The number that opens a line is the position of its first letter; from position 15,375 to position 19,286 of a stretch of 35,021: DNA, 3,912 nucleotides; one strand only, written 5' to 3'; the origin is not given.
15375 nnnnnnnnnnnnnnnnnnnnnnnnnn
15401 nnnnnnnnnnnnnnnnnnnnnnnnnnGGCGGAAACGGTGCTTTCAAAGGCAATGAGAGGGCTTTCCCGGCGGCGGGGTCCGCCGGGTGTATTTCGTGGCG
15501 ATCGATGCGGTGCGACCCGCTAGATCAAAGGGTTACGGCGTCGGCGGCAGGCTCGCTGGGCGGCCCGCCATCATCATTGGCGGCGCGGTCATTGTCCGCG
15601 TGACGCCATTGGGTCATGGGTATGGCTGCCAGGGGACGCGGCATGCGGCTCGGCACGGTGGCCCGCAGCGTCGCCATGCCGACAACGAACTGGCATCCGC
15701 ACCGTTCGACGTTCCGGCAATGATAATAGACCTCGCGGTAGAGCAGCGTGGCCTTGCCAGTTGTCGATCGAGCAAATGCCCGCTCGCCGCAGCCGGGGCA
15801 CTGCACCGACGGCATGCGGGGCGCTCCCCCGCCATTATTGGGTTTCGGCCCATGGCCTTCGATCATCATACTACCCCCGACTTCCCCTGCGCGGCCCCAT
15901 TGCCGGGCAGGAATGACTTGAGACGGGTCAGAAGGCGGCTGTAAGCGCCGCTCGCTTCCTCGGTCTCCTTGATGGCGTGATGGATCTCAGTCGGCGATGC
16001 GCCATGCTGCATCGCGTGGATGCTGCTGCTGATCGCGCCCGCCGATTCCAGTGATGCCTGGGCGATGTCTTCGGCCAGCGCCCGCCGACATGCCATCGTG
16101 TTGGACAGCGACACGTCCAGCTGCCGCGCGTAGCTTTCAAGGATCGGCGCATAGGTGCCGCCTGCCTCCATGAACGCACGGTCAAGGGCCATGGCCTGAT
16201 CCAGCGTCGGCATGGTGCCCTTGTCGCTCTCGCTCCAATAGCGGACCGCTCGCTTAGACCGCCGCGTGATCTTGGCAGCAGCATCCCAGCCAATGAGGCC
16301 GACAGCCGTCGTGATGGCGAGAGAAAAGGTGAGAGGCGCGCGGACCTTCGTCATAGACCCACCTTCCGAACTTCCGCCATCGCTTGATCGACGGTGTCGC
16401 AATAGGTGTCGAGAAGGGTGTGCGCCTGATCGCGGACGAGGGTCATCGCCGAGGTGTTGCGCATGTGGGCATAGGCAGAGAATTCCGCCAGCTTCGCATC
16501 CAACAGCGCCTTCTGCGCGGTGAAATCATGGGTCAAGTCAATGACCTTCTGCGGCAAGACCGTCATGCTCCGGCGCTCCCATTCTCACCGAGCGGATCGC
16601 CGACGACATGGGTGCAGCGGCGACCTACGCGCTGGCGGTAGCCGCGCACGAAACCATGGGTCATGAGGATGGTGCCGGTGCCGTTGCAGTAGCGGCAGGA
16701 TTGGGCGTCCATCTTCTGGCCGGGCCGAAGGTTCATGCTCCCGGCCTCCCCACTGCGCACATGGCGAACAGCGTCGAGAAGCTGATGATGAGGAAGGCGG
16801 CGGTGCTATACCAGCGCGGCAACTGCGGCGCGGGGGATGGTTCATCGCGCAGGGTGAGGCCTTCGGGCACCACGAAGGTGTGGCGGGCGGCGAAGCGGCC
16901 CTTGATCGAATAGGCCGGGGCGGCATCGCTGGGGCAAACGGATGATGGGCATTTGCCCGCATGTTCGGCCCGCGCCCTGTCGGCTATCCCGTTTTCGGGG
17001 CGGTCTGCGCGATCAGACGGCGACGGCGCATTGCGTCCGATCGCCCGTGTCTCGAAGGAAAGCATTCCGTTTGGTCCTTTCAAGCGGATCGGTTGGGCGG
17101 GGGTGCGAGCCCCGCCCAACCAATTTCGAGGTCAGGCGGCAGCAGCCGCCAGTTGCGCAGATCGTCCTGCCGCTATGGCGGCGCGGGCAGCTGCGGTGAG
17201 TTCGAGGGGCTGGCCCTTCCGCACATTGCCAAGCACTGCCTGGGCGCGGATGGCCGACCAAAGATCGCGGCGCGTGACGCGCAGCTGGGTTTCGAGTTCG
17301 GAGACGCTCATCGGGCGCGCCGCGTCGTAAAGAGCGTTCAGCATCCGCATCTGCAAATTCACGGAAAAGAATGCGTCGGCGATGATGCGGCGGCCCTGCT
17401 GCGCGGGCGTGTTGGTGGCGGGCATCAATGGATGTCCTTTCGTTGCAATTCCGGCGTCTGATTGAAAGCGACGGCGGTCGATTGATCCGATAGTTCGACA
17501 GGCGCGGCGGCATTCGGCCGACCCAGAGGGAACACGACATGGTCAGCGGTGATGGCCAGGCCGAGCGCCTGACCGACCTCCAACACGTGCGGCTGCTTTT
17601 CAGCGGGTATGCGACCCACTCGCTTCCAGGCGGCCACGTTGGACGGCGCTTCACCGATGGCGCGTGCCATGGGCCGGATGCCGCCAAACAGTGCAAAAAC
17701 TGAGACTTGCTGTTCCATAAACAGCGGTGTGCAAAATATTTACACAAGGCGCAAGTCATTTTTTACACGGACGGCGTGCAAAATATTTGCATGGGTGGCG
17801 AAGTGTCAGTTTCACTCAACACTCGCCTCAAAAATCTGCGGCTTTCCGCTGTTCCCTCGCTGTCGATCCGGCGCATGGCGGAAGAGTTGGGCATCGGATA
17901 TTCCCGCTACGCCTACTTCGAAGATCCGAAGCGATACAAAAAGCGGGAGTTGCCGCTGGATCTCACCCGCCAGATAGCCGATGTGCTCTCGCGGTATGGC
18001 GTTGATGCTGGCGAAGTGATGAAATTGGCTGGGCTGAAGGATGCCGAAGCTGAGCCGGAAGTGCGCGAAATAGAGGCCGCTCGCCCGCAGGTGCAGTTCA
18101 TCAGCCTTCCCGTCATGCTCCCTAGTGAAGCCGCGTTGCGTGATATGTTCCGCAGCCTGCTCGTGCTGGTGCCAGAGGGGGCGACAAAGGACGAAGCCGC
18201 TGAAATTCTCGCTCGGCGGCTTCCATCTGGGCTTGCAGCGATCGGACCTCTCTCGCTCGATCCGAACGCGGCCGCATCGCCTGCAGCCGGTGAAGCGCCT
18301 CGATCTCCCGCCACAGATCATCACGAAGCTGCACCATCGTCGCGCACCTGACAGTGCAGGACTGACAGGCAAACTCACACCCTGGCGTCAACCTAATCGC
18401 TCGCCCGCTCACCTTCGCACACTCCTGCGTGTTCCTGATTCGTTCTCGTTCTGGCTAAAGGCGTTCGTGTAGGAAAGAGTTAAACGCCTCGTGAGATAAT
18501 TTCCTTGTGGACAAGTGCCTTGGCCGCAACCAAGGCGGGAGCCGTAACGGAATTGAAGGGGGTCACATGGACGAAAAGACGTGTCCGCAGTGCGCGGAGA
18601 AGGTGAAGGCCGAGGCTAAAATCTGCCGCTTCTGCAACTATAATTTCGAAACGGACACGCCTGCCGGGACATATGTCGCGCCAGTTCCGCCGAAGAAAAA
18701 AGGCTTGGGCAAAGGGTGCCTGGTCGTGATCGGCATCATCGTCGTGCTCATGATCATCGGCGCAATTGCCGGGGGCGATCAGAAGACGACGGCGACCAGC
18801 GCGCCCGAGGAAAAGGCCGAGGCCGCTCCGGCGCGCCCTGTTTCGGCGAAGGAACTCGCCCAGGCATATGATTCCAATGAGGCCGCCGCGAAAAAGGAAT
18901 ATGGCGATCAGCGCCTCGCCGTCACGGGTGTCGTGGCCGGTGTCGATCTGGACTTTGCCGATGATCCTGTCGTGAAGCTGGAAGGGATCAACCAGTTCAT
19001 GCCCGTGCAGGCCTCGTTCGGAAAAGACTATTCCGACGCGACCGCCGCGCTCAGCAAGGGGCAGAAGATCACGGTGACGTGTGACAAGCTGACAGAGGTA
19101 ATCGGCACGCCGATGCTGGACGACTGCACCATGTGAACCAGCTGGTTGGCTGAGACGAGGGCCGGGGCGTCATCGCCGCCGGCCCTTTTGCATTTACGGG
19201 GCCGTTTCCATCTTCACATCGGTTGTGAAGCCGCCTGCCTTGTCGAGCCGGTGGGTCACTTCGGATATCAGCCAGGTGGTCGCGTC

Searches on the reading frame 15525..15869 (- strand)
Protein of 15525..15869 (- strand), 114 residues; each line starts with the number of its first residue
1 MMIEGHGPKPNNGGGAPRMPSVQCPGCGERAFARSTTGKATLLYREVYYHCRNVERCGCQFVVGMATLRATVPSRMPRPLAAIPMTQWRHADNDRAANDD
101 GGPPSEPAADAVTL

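Call 7: search_protein_families(library=phrogs, proteins=[window:15525-15869:-])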
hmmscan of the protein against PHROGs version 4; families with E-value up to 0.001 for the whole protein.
window:15525-15869:- (114 aa): 1 family
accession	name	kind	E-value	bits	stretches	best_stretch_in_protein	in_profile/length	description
phrog_603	-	transcription regulation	1.3e-15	59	1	17-94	62-137/227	transcriptional regulator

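Call 9: search_protein_families(library=pfam, proteins=[window:15525-15869:-])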
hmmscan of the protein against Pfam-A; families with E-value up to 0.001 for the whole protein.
window:15525-15869:- (114 aa): 1 family
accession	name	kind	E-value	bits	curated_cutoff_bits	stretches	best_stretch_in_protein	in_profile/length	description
PF04606.18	Ogr_Delta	-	2.7e-10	40.5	26.3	1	24-69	2-45/47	Ogr/Delta-like zinc finger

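Call 28: find_related_loci(query=window:15525-15869:-, collection=viral_contigs, flank=1500)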
Query window:15525-15869:- (114 aa) in viral_contigs; peptide patterns used: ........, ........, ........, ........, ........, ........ (x = any residue, [..] = any of these).
29 stretches matched a pattern; 24 encode a relative of the query (tblastn E <= 1e-3); 24 distinct loci.
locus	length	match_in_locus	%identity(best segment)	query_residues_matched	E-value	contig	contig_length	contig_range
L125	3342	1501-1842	93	1-114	1e-71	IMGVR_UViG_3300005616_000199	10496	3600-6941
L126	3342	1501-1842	91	1-114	1e-70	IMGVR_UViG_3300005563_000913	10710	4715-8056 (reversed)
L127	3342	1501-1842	91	1-114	1e-69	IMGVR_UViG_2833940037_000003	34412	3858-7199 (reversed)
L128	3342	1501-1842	91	1-114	4e-69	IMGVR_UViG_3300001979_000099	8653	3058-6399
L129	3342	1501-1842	89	1-114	1e-68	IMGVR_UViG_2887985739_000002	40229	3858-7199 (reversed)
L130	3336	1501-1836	89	1-112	8e-67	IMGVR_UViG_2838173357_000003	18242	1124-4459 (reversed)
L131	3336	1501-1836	89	1-112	1e-66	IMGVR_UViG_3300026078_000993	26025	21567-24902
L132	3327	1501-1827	58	2-113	4e-38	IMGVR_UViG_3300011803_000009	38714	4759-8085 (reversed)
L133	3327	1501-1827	57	2-113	1e-37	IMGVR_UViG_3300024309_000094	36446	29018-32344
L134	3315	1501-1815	57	1-113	1e-35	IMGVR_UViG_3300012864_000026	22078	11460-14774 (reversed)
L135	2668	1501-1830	56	2-113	1e-32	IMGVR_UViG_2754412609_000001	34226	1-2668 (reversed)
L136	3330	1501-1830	54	2-113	1e-32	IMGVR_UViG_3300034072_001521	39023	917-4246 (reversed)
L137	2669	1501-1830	56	2-113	1e-32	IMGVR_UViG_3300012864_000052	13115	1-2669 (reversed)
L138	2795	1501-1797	54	5-104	6e-32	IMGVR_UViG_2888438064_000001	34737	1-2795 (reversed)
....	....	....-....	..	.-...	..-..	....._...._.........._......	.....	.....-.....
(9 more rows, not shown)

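Call 31: find_related_loci(query=A1, collection=viral_contigs, flank=600)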
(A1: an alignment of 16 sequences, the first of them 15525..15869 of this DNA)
Query A1 (114 aa) in viral_contigs; peptide patterns used: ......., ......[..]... (x = any residue, [..] = any of these).
76 stretches matched a pattern; 50 encode a relative of the query (tblastn E <= 1e-3); 50 distinct loci.
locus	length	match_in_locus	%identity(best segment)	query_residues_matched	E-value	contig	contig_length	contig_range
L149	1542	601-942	93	1-114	5e-72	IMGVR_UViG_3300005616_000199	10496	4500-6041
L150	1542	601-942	91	1-114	6e-71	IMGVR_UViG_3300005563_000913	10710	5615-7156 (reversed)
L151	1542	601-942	91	1-114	5e-70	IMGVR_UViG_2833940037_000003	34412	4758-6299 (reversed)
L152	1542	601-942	91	1-114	2e-69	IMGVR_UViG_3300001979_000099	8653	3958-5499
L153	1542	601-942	89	1-114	7e-69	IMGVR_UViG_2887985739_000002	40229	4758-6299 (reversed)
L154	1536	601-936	89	1-112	4e-67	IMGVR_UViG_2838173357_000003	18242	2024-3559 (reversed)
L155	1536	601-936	89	1-112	9e-67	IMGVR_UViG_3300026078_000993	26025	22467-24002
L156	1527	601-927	58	2-113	5e-38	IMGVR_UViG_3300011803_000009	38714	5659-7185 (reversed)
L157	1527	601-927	57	2-113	1e-37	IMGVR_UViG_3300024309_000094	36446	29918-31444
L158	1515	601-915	58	6-112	6e-36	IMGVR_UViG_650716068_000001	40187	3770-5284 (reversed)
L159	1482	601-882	61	18-113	3e-35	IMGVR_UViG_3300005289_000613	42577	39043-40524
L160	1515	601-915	57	1-113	2e-35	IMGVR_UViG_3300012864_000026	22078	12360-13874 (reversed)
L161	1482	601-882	58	18-113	1e-33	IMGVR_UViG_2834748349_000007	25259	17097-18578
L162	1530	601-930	56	2-113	2e-32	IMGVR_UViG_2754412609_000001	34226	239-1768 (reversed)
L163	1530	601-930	54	2-113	2e-32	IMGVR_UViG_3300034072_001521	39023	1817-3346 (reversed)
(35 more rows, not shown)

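Call 47: search_solved_structures(query=A1, max_evalue=1)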
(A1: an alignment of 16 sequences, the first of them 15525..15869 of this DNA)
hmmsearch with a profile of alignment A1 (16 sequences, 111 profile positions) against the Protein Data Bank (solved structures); distinct sequences matched with E-value up to 1: 1.
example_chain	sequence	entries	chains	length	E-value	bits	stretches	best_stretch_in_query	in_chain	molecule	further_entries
3kb1_A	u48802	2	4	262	0.12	15.7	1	6-43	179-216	Nucleotide-binding protein | Iron-sulfur cluster carrier protein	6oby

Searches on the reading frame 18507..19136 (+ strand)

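Call 9: search_protein_families(library=pfam, proteins=[window:18507-19136:+])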
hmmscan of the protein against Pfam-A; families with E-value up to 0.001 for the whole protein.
window:18507-19136:+ (209 aa): 2 families
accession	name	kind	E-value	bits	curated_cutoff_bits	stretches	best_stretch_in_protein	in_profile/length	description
PF12869.13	tRNA_anti-like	-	2.8e-17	63.1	23.5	1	75-207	8-145/146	tRNA_anti-like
PF10571.15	UPF0547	-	5.6e-09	36.4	29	1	24-48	1-25/26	Uncharacterised protein family UPF0547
